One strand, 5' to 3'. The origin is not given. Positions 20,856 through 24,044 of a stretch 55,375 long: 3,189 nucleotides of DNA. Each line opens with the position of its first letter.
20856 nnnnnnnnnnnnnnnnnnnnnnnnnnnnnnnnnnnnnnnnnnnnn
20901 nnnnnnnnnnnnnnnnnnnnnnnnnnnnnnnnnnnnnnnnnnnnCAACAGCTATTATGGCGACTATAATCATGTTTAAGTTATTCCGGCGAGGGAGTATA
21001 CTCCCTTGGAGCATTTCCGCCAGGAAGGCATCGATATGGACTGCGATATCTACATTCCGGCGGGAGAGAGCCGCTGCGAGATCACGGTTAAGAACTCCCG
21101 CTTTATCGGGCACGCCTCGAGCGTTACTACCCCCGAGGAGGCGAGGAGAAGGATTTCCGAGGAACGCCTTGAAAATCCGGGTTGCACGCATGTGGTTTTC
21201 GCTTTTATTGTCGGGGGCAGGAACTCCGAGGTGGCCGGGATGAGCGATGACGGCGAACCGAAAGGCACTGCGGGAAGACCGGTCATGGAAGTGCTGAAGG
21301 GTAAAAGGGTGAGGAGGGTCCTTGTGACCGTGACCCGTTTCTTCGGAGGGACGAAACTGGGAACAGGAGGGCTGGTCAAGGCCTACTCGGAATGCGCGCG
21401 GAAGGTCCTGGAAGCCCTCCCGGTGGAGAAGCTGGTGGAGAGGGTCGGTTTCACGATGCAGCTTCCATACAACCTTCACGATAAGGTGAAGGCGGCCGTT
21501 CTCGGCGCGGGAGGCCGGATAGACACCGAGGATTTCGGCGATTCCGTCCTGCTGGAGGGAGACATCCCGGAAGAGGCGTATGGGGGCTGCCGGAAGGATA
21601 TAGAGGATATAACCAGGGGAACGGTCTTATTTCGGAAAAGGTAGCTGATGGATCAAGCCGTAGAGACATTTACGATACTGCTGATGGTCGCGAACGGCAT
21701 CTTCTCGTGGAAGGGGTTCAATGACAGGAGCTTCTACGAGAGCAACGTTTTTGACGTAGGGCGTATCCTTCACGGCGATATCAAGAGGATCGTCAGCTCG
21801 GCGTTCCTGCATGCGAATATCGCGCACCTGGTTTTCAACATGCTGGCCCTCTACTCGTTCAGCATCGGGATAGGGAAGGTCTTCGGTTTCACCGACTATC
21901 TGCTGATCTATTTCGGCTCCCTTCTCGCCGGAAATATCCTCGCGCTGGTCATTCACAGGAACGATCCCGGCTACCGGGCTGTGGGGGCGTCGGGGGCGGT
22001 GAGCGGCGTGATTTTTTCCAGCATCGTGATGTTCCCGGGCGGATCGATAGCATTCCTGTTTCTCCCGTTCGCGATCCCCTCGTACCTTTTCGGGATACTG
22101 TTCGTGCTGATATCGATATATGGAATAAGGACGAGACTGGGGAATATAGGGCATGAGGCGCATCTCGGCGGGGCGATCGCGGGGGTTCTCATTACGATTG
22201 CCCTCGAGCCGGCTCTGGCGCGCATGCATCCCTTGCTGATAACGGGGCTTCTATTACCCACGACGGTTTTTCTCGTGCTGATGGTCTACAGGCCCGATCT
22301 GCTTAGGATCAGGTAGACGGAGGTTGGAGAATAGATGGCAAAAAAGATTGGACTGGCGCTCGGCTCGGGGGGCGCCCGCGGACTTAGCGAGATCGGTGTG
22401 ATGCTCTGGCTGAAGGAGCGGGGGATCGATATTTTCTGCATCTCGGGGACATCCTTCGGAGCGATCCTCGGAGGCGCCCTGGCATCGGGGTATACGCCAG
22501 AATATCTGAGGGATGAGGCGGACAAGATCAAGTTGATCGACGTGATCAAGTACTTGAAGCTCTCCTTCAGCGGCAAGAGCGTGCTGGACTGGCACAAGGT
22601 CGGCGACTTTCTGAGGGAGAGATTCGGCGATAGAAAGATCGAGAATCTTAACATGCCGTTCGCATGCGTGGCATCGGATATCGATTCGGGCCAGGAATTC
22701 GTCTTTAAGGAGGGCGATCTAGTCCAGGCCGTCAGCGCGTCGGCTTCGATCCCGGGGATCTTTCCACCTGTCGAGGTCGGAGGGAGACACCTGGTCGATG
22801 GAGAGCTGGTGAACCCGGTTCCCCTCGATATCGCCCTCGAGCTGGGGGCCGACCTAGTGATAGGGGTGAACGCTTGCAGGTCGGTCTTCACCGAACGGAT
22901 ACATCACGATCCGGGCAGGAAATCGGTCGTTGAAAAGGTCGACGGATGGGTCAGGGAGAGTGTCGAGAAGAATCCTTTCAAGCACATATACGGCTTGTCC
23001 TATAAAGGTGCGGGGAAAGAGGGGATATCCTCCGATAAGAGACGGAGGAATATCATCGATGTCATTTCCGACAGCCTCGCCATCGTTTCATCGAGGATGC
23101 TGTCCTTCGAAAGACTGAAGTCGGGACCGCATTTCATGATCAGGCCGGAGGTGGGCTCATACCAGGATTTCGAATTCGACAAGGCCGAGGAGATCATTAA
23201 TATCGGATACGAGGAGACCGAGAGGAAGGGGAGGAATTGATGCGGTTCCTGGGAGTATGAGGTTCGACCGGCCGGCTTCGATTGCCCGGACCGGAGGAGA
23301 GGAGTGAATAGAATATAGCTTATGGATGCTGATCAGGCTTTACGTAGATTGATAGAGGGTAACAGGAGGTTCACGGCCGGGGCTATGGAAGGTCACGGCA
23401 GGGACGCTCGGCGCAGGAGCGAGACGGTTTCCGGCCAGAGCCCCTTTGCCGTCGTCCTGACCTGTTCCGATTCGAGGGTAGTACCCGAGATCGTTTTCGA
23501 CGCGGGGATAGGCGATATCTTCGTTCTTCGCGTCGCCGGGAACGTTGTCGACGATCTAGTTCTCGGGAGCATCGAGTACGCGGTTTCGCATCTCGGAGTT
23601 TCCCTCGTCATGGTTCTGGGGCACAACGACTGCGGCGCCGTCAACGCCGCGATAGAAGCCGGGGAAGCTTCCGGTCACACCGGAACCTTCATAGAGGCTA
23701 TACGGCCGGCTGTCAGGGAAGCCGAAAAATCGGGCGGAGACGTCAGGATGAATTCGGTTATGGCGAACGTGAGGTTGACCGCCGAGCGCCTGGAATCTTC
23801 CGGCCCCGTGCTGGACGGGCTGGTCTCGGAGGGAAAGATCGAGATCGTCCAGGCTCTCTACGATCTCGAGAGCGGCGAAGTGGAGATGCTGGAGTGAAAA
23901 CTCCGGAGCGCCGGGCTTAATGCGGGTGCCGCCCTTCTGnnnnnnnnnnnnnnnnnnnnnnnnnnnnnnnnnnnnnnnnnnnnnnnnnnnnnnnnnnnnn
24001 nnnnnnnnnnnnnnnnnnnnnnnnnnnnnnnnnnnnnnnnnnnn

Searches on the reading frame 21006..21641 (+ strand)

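Call 23: search_protein_families(library=pfam, proteins=[window:21006-21641:+], max_evalue=0.001)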
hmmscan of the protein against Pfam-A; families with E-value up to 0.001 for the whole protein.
window:21006-21641:+ (212 aa): 2 families
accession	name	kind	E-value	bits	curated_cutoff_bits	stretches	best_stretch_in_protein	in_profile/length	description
PF01205.25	UPF0029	-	5.7e-34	116.8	27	1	29-135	1-107/107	Uncharacterized protein family UPF0029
PF09186.17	DUF1949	-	4.8e-06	26.8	23.7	1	152-205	2-55/56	Domain of unknown function (DUF1949)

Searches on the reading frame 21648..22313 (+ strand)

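Call 23: search_protein_families(library=pfam, proteins=[window:21648-22313:+], max_evalue=0.001)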
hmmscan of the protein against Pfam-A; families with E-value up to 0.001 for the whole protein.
window:21648-22313:+ (222 aa): 1 family
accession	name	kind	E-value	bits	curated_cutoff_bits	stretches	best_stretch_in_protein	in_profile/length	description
PF01694.28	Rhomboid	-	1.3e-26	94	22.6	1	44-185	3-139/143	Rhomboid domain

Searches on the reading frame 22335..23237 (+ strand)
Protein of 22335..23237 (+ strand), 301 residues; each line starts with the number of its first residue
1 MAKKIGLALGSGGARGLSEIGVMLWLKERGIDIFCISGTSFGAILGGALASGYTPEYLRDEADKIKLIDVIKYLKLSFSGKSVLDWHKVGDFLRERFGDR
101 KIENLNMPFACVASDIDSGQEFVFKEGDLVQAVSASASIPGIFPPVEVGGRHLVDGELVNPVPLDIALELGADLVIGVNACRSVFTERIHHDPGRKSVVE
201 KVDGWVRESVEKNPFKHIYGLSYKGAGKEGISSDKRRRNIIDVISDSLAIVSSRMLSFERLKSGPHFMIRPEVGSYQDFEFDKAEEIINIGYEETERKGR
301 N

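Call 23: search_protein_families(library=pfam, proteins=[window:22335-23237:+], max_evalue=0.001)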
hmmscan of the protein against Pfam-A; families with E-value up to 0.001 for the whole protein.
window:22335-23237:+ (301 aa): 1 family
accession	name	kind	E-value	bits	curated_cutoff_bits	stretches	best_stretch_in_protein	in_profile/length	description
PF01734.28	Patatin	-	1.1e-31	111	27.7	1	7-168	1-191/191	Patatin-like phospholipase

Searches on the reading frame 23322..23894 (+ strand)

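Call 23: search_protein_families(library=pfam, proteins=[window:23322-23894:+], max_evalue=0.001)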
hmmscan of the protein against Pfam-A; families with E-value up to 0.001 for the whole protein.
window:23322-23894:+ (191 aa): 1 family
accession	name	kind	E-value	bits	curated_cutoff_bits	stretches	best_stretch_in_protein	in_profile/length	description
PF00484.24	Pro_CA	-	9.7e-42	143.3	25.7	1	43-187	1-156/156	Carbonic anhydrase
